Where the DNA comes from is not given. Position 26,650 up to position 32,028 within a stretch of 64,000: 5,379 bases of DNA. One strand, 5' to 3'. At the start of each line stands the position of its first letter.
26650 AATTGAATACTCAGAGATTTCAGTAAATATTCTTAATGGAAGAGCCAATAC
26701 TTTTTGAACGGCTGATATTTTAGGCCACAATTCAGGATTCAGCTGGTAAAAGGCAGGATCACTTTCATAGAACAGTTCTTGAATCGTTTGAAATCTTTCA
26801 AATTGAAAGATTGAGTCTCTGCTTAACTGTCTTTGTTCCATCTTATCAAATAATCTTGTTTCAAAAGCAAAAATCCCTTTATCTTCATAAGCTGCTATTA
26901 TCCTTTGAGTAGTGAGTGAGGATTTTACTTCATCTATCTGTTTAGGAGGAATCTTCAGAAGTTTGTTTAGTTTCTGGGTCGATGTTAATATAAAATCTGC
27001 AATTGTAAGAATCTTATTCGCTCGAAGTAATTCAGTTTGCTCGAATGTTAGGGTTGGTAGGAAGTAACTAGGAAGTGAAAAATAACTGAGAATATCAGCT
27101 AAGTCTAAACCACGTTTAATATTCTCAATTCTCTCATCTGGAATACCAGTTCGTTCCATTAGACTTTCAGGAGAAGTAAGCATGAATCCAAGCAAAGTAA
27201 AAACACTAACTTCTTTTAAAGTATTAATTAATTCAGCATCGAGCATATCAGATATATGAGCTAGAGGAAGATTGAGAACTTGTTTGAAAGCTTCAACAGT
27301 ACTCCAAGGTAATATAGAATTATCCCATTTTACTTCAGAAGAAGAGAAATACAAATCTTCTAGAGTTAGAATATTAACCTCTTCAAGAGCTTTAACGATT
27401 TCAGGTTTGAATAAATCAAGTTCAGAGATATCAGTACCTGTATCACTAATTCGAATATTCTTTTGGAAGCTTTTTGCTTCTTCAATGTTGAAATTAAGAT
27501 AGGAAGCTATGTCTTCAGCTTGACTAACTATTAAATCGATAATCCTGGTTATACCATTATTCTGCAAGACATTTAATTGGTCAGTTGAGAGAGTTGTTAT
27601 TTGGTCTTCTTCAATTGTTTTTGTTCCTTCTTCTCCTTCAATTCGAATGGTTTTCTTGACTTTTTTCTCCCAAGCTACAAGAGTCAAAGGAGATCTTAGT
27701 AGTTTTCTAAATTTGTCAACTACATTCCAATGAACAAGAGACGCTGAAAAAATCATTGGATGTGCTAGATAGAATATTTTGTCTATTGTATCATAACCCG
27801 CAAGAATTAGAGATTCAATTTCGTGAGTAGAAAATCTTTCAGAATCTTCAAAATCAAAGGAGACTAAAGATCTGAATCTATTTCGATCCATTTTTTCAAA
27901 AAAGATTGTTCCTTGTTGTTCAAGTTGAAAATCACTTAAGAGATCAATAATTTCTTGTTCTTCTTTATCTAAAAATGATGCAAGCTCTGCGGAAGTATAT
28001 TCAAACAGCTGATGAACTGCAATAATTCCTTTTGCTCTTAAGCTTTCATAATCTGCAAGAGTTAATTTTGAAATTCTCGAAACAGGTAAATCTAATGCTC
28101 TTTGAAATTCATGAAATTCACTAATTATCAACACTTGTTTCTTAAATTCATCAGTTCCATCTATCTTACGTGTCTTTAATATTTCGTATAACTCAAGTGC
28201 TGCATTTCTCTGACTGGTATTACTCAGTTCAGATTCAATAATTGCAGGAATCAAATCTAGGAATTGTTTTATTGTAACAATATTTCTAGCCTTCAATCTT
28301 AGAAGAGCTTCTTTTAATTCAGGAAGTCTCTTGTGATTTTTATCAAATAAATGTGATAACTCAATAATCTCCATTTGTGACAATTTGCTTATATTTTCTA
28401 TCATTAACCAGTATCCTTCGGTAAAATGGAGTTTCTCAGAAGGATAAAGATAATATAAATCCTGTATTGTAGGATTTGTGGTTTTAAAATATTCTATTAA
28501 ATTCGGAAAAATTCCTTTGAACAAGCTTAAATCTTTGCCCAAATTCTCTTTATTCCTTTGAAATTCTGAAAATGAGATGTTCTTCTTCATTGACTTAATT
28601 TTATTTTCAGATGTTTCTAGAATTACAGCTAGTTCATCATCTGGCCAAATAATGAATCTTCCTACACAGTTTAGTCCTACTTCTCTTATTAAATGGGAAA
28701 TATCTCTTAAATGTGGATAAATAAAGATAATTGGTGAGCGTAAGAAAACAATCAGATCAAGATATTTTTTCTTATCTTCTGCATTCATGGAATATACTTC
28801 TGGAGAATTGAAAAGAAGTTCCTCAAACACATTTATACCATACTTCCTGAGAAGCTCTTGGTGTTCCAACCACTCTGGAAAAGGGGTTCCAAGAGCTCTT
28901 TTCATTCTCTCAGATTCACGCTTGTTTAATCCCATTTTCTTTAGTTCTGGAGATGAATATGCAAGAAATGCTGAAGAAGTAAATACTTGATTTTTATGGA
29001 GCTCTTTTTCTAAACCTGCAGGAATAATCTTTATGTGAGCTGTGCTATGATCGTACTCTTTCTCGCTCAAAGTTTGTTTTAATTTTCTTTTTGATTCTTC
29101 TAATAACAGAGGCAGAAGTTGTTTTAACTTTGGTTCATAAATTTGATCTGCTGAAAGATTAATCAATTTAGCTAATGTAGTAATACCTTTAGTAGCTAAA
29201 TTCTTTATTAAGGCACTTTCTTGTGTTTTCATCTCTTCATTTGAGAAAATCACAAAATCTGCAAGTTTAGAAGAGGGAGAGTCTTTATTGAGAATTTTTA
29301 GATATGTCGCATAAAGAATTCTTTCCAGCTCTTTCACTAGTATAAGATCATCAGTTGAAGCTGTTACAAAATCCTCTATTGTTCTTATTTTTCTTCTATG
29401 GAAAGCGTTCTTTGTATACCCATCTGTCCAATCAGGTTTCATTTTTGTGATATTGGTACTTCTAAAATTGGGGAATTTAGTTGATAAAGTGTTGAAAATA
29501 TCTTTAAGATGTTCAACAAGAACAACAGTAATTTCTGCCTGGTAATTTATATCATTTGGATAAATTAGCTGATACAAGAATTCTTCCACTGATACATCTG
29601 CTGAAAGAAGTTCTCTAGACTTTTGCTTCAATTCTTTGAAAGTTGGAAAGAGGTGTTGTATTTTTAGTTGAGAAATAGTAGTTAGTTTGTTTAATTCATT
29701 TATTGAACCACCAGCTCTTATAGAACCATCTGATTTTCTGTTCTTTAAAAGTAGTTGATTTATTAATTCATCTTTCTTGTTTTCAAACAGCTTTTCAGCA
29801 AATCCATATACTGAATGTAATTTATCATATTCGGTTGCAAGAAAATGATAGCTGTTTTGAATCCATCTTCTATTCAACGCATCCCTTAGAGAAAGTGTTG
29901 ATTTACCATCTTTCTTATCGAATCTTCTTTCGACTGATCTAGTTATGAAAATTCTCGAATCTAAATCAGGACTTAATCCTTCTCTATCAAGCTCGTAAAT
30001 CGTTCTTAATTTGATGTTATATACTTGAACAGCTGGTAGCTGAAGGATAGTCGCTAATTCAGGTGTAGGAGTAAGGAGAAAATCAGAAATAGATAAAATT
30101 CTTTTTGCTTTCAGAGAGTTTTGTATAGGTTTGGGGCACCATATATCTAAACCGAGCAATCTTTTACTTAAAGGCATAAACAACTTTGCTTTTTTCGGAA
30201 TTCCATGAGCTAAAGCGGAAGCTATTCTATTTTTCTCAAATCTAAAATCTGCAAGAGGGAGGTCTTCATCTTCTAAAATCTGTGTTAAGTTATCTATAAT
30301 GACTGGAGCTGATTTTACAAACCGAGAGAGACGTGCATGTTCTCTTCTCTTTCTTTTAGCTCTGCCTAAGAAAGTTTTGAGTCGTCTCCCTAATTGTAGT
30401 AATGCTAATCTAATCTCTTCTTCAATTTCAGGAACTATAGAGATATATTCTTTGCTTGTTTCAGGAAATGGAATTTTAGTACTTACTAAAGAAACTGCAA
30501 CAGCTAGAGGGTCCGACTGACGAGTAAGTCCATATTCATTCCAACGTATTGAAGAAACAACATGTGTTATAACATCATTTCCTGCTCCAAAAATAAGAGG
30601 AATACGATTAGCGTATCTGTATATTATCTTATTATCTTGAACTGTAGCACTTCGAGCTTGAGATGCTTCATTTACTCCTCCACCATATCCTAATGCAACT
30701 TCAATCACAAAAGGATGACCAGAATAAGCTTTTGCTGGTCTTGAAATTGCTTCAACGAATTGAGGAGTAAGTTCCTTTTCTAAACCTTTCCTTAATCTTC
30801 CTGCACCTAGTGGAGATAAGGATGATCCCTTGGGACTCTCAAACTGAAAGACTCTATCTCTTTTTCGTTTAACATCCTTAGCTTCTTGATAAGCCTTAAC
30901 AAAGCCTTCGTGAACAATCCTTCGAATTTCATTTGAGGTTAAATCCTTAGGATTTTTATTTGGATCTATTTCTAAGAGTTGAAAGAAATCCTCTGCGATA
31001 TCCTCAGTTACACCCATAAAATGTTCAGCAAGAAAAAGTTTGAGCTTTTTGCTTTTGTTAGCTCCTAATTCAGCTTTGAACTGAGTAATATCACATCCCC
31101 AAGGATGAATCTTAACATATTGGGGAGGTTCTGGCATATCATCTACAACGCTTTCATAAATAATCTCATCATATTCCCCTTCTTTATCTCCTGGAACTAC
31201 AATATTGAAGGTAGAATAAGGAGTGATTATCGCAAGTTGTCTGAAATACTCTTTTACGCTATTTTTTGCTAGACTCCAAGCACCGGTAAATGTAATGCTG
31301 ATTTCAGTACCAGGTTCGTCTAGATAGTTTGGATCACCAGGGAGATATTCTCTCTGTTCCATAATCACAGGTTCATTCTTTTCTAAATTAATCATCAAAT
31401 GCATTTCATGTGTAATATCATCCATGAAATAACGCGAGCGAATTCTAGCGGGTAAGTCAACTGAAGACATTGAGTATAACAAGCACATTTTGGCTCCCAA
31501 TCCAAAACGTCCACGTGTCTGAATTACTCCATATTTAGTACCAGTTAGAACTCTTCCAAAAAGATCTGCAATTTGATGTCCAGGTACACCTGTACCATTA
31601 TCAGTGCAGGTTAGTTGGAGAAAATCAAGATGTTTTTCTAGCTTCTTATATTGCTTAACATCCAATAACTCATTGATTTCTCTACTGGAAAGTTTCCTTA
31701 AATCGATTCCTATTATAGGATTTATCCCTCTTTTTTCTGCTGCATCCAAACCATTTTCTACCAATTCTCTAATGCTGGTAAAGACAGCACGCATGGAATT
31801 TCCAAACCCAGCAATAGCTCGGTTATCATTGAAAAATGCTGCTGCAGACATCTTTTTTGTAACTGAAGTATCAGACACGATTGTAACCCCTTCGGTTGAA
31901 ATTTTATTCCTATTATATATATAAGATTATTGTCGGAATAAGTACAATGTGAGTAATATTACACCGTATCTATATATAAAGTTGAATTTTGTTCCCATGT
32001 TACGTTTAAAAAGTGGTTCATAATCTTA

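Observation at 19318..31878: Giant topoisomerase VI: Top6B fused to about 50 HhH-like modules (4186 aa)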

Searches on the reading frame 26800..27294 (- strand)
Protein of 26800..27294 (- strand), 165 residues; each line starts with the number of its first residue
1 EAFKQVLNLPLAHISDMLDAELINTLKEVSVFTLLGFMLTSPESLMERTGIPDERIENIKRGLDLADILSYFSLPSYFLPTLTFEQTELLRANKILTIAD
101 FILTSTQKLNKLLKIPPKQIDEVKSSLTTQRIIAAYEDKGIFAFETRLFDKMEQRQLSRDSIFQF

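Call 88: search_solved_structures(query=window:26800-27294:-, max_evalue=10, show_alignments=2)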
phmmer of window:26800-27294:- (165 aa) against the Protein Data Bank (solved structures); distinct sequences matched with E-value up to 10: 4.
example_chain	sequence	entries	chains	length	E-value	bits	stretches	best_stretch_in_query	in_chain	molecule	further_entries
6ek7_A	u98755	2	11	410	0.32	14.4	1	70-155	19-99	YaxA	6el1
8jnc_A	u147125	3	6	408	0.44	13.9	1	13-96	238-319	Cytochrome P450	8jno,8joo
8jua_A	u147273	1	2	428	0.49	13.8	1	13-96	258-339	Cytochrome P450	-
1d0q_A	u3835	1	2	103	2.1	11.7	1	51-72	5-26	DNA PRIMASE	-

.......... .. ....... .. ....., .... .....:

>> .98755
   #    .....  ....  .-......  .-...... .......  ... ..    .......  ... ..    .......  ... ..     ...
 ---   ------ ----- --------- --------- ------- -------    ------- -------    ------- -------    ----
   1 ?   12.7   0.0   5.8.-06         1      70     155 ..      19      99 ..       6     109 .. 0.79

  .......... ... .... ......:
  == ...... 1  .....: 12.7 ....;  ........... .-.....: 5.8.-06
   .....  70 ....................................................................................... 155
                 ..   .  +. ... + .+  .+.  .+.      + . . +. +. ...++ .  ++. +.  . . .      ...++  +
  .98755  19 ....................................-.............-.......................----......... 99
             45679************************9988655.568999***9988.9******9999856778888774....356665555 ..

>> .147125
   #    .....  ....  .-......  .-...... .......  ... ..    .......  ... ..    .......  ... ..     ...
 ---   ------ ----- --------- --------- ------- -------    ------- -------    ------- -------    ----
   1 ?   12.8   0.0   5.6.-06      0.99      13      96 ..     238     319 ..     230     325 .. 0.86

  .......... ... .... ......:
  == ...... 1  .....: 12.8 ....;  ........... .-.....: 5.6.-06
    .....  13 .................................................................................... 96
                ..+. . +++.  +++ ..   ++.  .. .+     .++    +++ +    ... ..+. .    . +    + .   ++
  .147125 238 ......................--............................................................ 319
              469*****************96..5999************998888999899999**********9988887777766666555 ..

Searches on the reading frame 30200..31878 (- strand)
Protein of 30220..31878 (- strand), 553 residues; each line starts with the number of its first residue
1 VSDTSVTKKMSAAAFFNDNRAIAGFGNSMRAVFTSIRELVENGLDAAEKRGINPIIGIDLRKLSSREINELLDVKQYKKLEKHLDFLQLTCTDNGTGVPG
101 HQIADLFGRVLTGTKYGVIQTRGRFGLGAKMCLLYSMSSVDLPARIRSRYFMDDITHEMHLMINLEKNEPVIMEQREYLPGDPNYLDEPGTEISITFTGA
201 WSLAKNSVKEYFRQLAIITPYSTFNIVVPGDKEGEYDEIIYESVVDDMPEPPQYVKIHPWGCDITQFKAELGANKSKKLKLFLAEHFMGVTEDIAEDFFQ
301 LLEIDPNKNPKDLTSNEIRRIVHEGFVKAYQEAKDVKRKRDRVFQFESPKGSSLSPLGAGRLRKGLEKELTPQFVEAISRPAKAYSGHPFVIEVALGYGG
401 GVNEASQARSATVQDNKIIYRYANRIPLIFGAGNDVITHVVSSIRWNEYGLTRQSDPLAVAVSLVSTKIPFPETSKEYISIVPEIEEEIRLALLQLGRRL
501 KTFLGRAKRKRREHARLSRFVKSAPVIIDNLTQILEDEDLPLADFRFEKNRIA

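Call 7: find_related_loci(query=window:30200-31878:-, collection=genome_contigs, flank=10000)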
Query window:30200-31878:- (559 aa) in genome_contigs; peptide patterns used: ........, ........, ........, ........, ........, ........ (x = any residue, [..] = any of these).
184 stretches matched a pattern; 18 encode a relative of the query (tblastn E <= 1e-3); 16 distinct loci.
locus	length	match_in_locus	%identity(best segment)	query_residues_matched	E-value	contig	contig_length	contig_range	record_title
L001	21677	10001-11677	92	1-559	0e+0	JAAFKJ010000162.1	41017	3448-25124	MAG: Candidatus Heimdallarchaeota archaeon isolate C4.bin.22 k83_1806109, whole genome shotgun sequence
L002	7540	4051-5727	91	1-559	0e+0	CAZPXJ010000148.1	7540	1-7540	MAG TPA_asm: uncultured archaeon isolate SRP214966_co2_105 genome assembly, contig: NODE_18323_length_7540_cov_5.253975,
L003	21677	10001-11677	91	1-559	0e+0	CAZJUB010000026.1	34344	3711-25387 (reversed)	MAG TPA_asm: uncultured archaeon isolate SRP214966_co4_346 genome assembly, contig: NODE_833_length_34344_cov_37.470180,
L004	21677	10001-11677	87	1-559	0e+0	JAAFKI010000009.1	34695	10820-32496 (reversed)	MAG: Candidatus Heimdallarchaeota archaeon isolate C4.bin.14 k83_170059, whole genome shotgun sequence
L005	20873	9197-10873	87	1-559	0e+0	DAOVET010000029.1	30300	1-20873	MAG TPA_asm: Candidatus Heimdallarchaeota archaeon isolate CSMAG_1090 CSMAG_1090_k141_5611491_length_30300_cov_11.1601, 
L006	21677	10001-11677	86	1-559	0e+0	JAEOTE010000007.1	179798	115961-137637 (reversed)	MAG: Candidatus Heimdallarchaeota archaeon isolate YT1_029 k127_3736120, whole genome shotgun sequence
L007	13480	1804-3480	86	1-559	0e+0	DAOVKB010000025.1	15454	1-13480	MAG TPA_asm: archaeon isolate CSMAG_1408 CSMAG_1408_k141_1096865_length_15454_cov_27.7902, whole genome shotgun sequence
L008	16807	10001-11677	85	1-559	0e+0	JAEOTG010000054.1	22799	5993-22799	MAG: Candidatus Heimdallarchaeota archaeon isolate YT1_048 k127_7792433, whole genome shotgun sequence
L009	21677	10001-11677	85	1-559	0e+0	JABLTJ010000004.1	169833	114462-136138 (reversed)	MAG: Promethearchaeati archaeon isolate HMA_bin2.96 metabat2_96_fa_scaffold_10, whole genome shotgun sequence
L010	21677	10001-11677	87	1-559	0e+0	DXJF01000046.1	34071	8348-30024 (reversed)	MAG TPA_asm: Candidatus Heimdallarchaeota archaeon isolate CR1378_bin_8 k127_84275, whole genome shotgun sequence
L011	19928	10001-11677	86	1-559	0e+0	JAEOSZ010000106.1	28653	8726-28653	MAG: Candidatus Heimdallarchaeota archaeon isolate YT1_002 k127_46591695, whole genome shotgun sequence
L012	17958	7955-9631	86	1-559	0e+0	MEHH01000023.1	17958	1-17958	MAG: Candidatus Heimdallarchaeota archaeon AB_125 HeimAB125_contig000023, whole genome shotgun sequence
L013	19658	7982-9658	85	1-559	0e+0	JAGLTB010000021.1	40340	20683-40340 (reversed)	MAG: Candidatus Heimdallarchaeota archaeon isolate RS_9_76 ROV157_9.bin.76.fa_21, whole genome shotgun sequence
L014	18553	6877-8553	87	1-559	0e+0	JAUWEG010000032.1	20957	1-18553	MAG: Candidatus Heimdallarchaeota archaeon isolate CSMAG_2184 CSMAG_2184_k141_529148_length_20957_cov_11.8901, whole gen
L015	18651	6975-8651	86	1-559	0e+0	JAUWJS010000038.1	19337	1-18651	MAG: Candidatus Heimdallarchaeota archaeon isolate CSMAG_2326 CSMAG_2326_k127_760906_length_19337_cov_107.6938, whole ge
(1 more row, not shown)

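Call 89: search_solved_structures(query=window:30220-31878:-, show_alignments=2)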
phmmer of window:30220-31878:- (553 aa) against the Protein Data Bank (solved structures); distinct sequences matched with E-value up to 0.001: 5.
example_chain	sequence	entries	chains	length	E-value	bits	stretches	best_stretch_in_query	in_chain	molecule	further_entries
2zbk_B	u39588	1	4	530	6.1e-83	282.9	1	9-536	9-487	Type 2 DNA topoisomerase 6 subunit B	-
1mx0_A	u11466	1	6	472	8.2e-82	279.2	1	9-513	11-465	Type II DNA topoisomerase VI subunit B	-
1mu5_A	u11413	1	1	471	9.5e-82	279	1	9-513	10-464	Type II DNA topoisomerase VI Subunit B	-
1z59_A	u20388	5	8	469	9.6e-82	279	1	9-513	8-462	Type II DNA topoisomerase VI subunit B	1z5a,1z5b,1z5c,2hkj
2q2e_B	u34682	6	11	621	3.5e-63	217.7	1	7-539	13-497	Type 2 DNA topoisomerase 6 subunit B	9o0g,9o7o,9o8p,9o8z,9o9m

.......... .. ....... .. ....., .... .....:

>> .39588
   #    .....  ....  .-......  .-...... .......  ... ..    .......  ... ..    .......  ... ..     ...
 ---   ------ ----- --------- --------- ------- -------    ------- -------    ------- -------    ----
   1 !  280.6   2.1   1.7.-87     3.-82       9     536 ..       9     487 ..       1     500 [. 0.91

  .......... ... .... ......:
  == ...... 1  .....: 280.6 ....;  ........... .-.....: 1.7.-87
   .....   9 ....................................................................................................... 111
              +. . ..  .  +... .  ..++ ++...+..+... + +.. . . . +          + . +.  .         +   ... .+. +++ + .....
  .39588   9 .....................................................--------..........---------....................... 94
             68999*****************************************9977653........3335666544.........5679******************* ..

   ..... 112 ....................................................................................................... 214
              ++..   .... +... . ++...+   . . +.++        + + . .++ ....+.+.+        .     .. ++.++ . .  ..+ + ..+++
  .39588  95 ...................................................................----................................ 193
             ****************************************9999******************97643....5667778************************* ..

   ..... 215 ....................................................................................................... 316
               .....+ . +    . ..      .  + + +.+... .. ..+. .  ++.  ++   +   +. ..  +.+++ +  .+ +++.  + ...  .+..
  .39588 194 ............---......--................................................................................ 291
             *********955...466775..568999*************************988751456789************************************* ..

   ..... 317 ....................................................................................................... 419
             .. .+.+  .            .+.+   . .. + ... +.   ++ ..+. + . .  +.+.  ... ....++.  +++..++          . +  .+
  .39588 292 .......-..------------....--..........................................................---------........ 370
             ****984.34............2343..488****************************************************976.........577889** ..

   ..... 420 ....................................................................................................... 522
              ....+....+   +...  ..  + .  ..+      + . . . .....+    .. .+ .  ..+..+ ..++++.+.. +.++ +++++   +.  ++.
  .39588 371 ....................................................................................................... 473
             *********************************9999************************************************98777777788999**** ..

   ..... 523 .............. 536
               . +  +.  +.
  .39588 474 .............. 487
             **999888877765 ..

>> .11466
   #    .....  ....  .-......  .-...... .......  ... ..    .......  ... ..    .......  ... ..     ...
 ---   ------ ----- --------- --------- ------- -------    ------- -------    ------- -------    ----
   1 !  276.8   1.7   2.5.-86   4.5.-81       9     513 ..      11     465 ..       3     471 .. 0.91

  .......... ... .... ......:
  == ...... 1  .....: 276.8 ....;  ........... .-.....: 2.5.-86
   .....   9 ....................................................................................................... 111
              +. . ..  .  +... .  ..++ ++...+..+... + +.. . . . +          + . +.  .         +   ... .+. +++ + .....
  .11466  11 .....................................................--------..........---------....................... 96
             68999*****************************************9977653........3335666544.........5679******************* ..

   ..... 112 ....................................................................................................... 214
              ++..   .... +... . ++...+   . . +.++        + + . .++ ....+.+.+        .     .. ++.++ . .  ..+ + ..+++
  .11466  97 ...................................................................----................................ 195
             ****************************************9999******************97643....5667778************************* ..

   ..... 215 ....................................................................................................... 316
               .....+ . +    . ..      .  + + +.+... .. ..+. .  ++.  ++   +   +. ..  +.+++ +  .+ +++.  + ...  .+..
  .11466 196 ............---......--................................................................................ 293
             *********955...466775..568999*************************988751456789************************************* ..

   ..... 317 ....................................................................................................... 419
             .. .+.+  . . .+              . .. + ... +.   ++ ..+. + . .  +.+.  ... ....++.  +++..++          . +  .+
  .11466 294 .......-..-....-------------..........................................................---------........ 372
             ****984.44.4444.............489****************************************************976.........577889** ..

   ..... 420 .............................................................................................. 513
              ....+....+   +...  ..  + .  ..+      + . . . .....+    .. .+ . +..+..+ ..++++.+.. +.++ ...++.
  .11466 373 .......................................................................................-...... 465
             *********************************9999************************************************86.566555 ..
